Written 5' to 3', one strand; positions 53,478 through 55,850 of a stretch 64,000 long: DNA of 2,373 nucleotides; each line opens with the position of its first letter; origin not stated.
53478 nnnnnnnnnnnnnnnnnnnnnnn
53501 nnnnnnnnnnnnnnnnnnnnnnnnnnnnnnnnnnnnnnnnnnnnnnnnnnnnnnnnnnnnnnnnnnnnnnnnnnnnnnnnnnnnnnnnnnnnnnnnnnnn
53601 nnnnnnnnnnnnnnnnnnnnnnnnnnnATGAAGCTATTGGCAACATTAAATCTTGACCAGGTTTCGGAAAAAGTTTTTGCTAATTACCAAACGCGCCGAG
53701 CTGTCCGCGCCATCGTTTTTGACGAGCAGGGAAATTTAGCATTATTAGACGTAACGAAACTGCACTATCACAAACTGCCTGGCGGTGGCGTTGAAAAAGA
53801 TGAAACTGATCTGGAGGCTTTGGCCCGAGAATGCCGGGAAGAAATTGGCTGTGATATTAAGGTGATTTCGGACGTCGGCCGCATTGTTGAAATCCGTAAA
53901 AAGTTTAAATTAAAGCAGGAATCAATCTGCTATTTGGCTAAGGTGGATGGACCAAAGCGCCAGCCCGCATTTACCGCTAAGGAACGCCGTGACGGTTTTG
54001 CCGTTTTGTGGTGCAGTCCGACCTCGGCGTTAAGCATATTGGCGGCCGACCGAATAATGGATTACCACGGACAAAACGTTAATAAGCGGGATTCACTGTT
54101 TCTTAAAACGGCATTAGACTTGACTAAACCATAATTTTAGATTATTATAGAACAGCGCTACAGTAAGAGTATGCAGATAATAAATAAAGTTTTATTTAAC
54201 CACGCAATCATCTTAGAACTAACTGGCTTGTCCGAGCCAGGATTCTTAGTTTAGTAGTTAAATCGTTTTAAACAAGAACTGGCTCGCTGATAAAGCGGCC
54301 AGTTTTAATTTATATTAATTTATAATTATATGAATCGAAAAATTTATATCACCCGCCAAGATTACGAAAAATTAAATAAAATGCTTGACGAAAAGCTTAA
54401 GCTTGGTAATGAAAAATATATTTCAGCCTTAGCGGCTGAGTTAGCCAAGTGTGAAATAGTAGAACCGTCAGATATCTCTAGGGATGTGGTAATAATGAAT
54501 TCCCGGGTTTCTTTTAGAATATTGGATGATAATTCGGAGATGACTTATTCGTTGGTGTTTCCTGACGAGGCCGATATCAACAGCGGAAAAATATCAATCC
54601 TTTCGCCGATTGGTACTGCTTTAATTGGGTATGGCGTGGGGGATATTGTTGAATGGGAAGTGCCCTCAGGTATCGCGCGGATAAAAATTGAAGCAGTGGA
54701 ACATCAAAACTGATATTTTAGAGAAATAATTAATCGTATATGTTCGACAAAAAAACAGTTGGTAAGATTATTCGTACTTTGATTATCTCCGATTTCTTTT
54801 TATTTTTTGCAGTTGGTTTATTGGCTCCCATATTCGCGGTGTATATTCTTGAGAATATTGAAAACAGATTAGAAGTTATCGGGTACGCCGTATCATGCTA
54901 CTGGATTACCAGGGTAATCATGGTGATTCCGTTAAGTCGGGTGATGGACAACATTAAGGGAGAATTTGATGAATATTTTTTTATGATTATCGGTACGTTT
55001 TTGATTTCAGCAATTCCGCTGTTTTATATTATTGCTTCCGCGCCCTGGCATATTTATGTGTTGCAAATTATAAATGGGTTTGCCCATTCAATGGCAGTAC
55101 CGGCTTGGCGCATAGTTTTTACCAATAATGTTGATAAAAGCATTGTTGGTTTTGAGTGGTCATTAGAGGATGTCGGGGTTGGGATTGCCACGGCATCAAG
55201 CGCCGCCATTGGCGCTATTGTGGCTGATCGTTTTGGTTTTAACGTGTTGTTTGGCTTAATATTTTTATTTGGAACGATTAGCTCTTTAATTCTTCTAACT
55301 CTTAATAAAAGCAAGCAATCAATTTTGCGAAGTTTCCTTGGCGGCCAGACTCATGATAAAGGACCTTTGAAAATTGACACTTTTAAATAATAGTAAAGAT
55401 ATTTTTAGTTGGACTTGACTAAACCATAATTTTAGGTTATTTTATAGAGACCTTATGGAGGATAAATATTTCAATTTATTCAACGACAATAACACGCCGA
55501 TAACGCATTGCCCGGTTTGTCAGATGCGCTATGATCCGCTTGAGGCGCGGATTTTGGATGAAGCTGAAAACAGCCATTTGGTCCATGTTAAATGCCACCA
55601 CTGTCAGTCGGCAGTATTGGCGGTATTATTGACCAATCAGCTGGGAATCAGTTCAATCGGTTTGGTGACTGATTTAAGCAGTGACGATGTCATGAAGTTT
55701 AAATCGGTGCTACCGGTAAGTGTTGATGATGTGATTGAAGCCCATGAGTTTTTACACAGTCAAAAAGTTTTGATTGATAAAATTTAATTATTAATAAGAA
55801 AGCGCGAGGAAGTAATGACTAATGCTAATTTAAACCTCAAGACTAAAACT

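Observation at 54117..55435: An exact 24-bp direct repeat (27 of 28 nt with flank) brackets a two-gene module (Rnk/GreA-like regulator plus membrane protein)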

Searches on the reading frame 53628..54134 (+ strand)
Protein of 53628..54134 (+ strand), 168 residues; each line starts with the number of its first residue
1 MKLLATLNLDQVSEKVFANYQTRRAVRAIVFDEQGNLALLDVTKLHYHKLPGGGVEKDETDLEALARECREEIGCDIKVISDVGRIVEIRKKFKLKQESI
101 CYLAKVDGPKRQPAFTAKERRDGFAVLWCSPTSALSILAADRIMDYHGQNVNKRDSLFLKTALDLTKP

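Call 8: search_protein_families(library=pfam, proteins=[window:53628-54134:+], max_evalue=0.01)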
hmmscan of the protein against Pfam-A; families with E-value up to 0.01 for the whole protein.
window:53628-54134:+ (168 aa): 1 family
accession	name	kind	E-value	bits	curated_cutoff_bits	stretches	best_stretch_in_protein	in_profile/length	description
PF00293.34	NUDIX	-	9.2e-14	52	21.1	1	22-134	2-118/134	NUDIX domain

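Call 37: find_homologous_proteins(query=window:53628-54134:+)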
Query window:53628-54134:+ (168 aa): 261 proteins with E <= 0.001 among 348 candidates; the best 120 are listed.
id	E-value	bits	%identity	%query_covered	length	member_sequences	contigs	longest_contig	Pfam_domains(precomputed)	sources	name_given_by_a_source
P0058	2.1e-105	367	100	100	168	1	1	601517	PF00293.35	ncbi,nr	ncbi:MAG: NUDIX domain-containing protein [Candidatus Buchananbacteria bacterium]|nr:NUDIX domain-co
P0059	6.1e-60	220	63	99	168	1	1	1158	PF00293.35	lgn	-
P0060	1.7e-58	215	61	99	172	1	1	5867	PF00293.35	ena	-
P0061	1.5e-44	170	51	99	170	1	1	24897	PF00293.35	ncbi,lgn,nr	ncbi:MAG: NUDIX domain-containing protein [Candidatus Moranbacteria bacterium]|nr:NUDIX domain-conta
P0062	1.2e-43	167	47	99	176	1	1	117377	PF00293.35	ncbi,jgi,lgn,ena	ncbi:MAG: NUDIX domain-containing protein [Patescibacteria group bacterium]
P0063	2.0e-43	166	48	99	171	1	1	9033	PF00293.35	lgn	-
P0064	3.9e-43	165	49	95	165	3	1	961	PF00293.35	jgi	-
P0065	5.4e-43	165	51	99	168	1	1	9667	PF00293.35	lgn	-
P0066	1.3e-42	163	50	95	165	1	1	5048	PF00293.35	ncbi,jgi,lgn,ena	-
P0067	4.3e-42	162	50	98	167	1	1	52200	PF00293.35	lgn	-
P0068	5.6e-42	161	49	95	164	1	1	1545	PF00293.35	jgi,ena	-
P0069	1.1e-41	160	50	95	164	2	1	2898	PF00293.35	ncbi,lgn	-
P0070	3.3e-41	159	50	96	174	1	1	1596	PF00293.35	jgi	jgi:8-oxo-dGTP pyrophosphatase MutT (NUDIX family)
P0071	4.5e-41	158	50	96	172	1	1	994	PF00293.35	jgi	jgi:8-oxo-dGTP pyrophosphatase MutT (NUDIX family)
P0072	7.3e-41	158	48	96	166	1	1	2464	PF00293.35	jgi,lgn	jgi:ADP-ribose pyrophosphatase YjhB (NUDIX family)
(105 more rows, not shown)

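Call 39: find_encoding_contigs(protein=P0060, flank=5000, max_places=2)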
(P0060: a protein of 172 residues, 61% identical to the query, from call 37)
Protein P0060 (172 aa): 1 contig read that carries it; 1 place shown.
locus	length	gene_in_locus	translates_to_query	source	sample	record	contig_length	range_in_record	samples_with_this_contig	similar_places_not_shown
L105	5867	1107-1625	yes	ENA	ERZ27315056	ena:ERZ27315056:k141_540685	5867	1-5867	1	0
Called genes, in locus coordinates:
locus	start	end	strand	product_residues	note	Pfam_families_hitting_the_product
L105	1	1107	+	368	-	?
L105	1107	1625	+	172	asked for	PF00293:NUDIX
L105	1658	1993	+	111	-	-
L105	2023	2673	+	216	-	PF01386:Ribosomal_L25p, PF14693:Ribosomal_TL5_C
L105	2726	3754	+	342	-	PF11258:DUF3048, PF17479:DUF3048_C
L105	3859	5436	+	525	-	PF05496:RuvB_N, PF06068:TIP49 (faint), PF13177:DNA_pol3_delta2, PF00004:AAA, PF13401:AAA_22 (faint), PF22608:DNAX_ATPase_lid (weak), PF12169:DNA_pol3_gamma3, PF20964:DnaX_C (weak)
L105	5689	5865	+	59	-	?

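Call 40: find_encoding_contigs(protein=P0059, flank=5000, max_places=2)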
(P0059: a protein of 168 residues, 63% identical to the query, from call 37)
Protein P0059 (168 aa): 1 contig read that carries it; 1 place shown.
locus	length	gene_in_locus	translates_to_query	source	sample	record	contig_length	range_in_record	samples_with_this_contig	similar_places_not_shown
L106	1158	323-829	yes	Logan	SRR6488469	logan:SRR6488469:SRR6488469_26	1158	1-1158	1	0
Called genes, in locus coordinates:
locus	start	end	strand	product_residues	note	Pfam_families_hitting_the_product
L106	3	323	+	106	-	?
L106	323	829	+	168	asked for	PF00293:NUDIX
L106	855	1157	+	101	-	?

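Call 65: search_protein_families(library=ncbifam, proteins=[window:53628-54134:+], max_evalue=0.01)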
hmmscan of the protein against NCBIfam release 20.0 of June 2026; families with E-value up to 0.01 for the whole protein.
window:53628-54134:+ (168 aa): 12 families
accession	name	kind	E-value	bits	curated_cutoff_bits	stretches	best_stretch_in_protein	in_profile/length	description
NF006530.0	PRK08999.1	equivalog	2.1e-06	27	245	1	47-82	34-69/315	Nudix family hydrolase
NF007834.0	PRK10546.1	equivalog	4.7e-06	26.5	156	1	49-137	33-112/135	pyrimidine (deoxy)nucleoside triphosphate diphosphatase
NF001936.0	PRK00714.1-3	equivalog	1e-05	25.5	118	1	48-90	37-80/155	RNA pyrophosphohydrolase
NF001937.0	PRK00714.1-4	equivalog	1.5e-05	24.7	139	1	23-81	8-66/161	RNA pyrophosphohydrolase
TIGR02705.1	nudix_YtkD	equivalog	4.7e-05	23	154.4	1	46-85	45-84/156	RNA deprotection pyrophosphohydrolase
NF008044.0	PRK10776.1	equivalog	5.1e-05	23.2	148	1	47-83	32-68/130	8-oxo-dGTP diphosphatase MutT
NF001938.0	PRK00714.1-5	equivalog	0.00011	21.7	116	1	42-76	41-75/172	RNA pyrophosphohydrolase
TIGR00586.1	mutt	equivalog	0.00016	21.7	97.9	1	49-82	35-68/129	8-oxo-dGTP diphosphatase MutT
NF012016.0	PRK15472.1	equivalog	0.00083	19.1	95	1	49-79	34-64/141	nucleoside triphosphatase NudI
NF003791.0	PRK05379.2-3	equivalog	0.0012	18.1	409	1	49-90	230-271/340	bifunctional nicotinamide-nucleotide adenylyltransferase/Nudix hydroxylase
NF001935.0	PRK00714.1-2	equivalog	0.002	17.6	259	1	30-87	15-72/183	RNA pyrophosphohydrolase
NF001934.0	PRK00714.1-1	equivalog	0.0034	16.8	241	1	23-80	8-65/176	RNA pyrophosphohydrolase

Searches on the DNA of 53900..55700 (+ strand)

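Call 9: search_rna_families(source=window, start=53900, end=55700, threshold=evalue, max_evalue=10)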
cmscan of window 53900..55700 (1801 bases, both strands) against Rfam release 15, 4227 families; matches with E-value up to 10: 4.
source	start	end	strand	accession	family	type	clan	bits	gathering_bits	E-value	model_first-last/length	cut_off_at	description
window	54753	54803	+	RF01697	Chlorobi-RRM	Cis-reg;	-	20.3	45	0.39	1-73/73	no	Chlorobi-RRM RNA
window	54933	55038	+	RF00311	snoZ188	Gene; snRNA; snoRNA; CD-box;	-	16.3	50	5.2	1-123/123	no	Small nucleolar RNA Z188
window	54213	54308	+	RF03664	MIR6288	Gene; miRNA;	-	16.2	74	9.7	1-92/92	no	MIR6288 microRNA precursor family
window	55226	55349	+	RF04321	tmRNA_permuted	Gene;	-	12.6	47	7.9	1-213/213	no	permuted transfer-messenger RNA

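Call 77: search_dna_similar(query=window:54100-55460:+, collection=phages, mode=distant, max_rows=5)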
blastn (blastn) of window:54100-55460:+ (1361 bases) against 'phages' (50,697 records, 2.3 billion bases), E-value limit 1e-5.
No match.

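Call 78: search_dna_similar(query=window:54100-55460:+, collection=plasmids, mode=distant, max_rows=5)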
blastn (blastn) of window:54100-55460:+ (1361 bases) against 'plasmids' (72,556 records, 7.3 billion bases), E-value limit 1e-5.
No match.
